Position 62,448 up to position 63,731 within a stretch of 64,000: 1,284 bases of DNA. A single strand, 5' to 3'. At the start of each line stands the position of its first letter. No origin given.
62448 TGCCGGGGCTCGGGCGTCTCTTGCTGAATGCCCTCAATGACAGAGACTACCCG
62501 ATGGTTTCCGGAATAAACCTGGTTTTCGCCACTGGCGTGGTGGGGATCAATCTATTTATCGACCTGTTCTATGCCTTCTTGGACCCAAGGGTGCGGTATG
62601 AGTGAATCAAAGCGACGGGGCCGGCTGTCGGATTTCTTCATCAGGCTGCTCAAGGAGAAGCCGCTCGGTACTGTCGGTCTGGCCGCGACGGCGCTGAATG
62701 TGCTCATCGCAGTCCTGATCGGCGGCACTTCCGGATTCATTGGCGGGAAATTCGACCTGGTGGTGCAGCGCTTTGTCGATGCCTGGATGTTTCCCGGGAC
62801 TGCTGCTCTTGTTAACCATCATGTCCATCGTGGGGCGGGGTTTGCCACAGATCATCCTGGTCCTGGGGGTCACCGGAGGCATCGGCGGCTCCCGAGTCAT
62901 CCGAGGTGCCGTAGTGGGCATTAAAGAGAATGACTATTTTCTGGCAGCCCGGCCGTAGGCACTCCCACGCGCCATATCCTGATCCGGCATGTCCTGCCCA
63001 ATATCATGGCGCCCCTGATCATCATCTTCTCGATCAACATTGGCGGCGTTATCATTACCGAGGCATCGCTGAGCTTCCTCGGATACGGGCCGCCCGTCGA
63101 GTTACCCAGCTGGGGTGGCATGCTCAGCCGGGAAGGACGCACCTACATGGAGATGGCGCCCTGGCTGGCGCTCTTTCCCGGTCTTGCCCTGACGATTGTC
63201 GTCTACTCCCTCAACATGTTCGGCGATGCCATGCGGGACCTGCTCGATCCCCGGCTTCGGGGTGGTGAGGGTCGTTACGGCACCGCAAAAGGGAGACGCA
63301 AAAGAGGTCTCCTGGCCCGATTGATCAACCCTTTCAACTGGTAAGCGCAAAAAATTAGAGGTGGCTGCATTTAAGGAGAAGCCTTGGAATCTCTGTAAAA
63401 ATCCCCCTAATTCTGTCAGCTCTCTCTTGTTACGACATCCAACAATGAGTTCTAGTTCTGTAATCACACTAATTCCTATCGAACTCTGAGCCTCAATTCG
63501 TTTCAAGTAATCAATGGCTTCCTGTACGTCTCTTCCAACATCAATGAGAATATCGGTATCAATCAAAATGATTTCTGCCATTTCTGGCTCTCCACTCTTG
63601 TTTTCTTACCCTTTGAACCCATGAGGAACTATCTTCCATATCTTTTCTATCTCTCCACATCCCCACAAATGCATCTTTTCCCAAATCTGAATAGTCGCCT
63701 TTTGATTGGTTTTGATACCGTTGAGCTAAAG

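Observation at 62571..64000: Decaying cluster 3: permease pseudogene, vapBC-like remnant and a convergent truncated permease copy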

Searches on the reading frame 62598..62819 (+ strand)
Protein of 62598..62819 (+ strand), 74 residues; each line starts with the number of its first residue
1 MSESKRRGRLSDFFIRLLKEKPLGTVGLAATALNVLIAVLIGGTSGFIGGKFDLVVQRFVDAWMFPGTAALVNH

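Call 5: search_protein_families(library=pfam, proteins=[window:62598-62819:+], max_evalue=1)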
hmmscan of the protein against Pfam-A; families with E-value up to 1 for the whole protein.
window:62598-62819:+ (74 aa): 0 families

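Call 6: search_protein_families(library=ncbifam, proteins=[window:62598-62819:+], max_evalue=1)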
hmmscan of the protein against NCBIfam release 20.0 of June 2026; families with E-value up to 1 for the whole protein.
window:62598-62819:+ (74 aa): 10 families
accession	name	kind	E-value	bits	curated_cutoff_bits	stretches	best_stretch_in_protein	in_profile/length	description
NF007738.0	PRK10417.1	equivalog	8.7e-07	28.7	335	1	12-66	62-117/277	nickel ABC transporter permease subunit NikC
NF045476.1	Opp4C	equivalog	1.4e-06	27.8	350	1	12-66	67-123/278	oligopeptide ABC transporter permease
NF045475.1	Opp3C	equivalog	1.3e-05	24.5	450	1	25-62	132-169/328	oligopeptide ABC transporter permease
TIGR02790.1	nickel_nikC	equivalog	1.4e-05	24.9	358.45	1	26-66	67-108/258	nickel ABC transporter permease subunit NikC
NF045474.1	Opp2C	equivalog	9.1e-05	22.2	300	1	25-65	44-85/236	nickel transporter permease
NF011596.0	PRK15021.1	subfamily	0.00012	21.2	439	1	15-65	134-185/341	microcin C ABC transporter permease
NF007376.0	PRK09881.1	equivalog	0.00021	20.4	434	1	12-64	84-137/298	D,D-dipeptide ABC transporter permease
NF011935.0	PRK15406.1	equivalog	0.00032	20.6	433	1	25-61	106-142/302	oligopeptide ABC transporter permease OppC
NF045473.1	Opp1C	equivalog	0.00038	20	350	1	26-68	73-116/267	nickel/cobalt ABC transporter permease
NF008160.0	PRK10913.1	equivalog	0.013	15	483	1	25-63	103-141/300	dipeptide ABC transporter permease DppC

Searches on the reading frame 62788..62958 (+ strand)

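Call 5: search_protein_families(library=pfam, proteins=[window:62788-62958:+], max_evalue=1)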
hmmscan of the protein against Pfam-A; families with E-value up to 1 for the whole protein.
window:62788-62958:+ (56 aa): 0 families

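Call 6: search_protein_families(library=ncbifam, proteins=[window:62788-62958:+], max_evalue=1)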
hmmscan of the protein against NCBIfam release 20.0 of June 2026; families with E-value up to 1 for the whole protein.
window:62788-62958:+ (56 aa): 9 families
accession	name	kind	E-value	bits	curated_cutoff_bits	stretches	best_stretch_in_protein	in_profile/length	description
NF045476.1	Opp4C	equivalog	7.5e-09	35.2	350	1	1-55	121-176/278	oligopeptide ABC transporter permease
NF045473.1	Opp1C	equivalog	7e-08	32.2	350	1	2-55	113-166/267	nickel/cobalt ABC transporter permease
NF045475.1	Opp3C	equivalog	2.9e-07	29.9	450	1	3-55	174-226/328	oligopeptide ABC transporter permease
TIGR02790.1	nickel_nikC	equivalog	1.6e-06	27.9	358.45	1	2-55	107-160/258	nickel ABC transporter permease subunit NikC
NF043080.1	MMSYN1_0166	equivalog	2e-06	27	370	1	3-55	148-200/307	oligopeptide ABC transporter permease OppC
NF007738.0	PRK10417.1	equivalog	6.6e-06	25.8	335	1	2-55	117-170/277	nickel ABC transporter permease subunit NikC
NF045474.1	Opp2C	equivalog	1.6e-05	24.6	300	1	2-55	85-138/236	nickel transporter permease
NF011662.0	PRK15082.1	equivalog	0.00011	21.7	484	1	2-55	146-199/303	glutathione ABC transporter permease GsiD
NF047573.1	opine_perm_CntC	exception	0.00027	20.4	440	1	2-52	117-167/271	staphylopine uptake ABC transporter permease subunit CntC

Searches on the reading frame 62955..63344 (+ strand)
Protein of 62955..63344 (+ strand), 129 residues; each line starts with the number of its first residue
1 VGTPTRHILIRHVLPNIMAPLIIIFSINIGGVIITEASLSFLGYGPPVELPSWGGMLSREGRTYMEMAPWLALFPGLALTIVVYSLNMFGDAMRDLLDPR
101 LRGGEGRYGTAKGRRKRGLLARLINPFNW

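Call 5: search_protein_families(library=pfam, proteins=[window:62955-63344:+], max_evalue=1)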
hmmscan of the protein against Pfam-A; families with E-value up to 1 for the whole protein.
window:62955-63344:+ (129 aa): 1 family
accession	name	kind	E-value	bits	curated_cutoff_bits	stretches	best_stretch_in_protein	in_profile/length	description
PF00528.27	BPD_transp_1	-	6.2e-14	52.6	26.4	1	2-102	91-183/184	Binding-protein-dependent transport system inner membrane component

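Call 6: search_protein_families(library=ncbifam, proteins=[window:62955-63344:+], max_evalue=1)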
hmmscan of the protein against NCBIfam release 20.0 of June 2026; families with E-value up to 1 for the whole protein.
window:62955-63344:+ (129 aa): 17 families
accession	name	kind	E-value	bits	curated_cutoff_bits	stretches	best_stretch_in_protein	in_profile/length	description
NF045474.1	Opp2C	equivalog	5.7e-28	98.1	300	1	2-98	141-236/236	nickel transporter permease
NF045476.1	Opp4C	equivalog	1.7e-26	93.1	350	1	1-100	178-278/278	oligopeptide ABC transporter permease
NF011662.0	PRK15082.1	equivalog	3.3e-26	92.4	484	1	2-102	202-301/303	glutathione ABC transporter permease GsiD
NF045473.1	Opp1C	equivalog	1.3e-25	90.4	350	1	2-101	169-267/267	nickel/cobalt ABC transporter permease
TIGR02790.1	nickel_nikC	equivalog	1.3e-23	83.9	358.45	1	5-98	166-258/258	nickel ABC transporter permease subunit NikC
NF007376.0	PRK09881.1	equivalog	3e-22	79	434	1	3-103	196-295/298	D,D-dipeptide ABC transporter permease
NF011935.0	PRK15406.1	equivalog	7.1e-22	78.5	433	1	2-101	203-301/302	oligopeptide ABC transporter permease OppC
NF007738.0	PRK10417.1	equivalog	3.8e-21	75.8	335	1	3-103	174-273/277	nickel ABC transporter permease subunit NikC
NF045475.1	Opp3C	equivalog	8.9e-19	67.8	450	1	2-102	229-328/328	oligopeptide ABC transporter permease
NF008160.0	PRK10913.1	equivalog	1.3e-18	67.4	483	1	6-102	205-299/300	dipeptide ABC transporter permease DppC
NF047573.1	opine_perm_CntC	exception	5.9e-15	55.3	440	1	2-101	173-271/271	staphylopine uptake ABC transporter permease subunit CntC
NF011596.0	PRK15021.1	subfamily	3.1e-13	49.5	439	1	2-100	242-338/341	microcin C ABC transporter permease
NF011691.0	PRK15111.1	equivalog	1.2e-12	48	379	1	2-95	197-289/296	putrescine export ABC transporter permease SapC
NF043080.1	MMSYN1_0166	equivalog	1.3e-12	47.3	370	1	1-101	202-305/307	oligopeptide ABC transporter permease OppC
NF045470.1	Opp2B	equivalog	0.0057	15.9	350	1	2-43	208-253/300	nickel ABC transporter permease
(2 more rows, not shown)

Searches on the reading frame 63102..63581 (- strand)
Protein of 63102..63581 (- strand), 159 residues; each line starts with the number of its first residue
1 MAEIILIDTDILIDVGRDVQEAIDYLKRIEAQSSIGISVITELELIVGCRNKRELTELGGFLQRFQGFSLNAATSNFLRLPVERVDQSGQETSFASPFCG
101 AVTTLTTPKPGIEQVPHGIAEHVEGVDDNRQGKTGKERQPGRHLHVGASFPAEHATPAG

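Call 15: find_encoding_contigs(protein=window:63102-63581:-, flank=10000, max_places=10)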
Protein window:63102-63581:- (159 aa): no gene with exactly this product is on record in the collection.
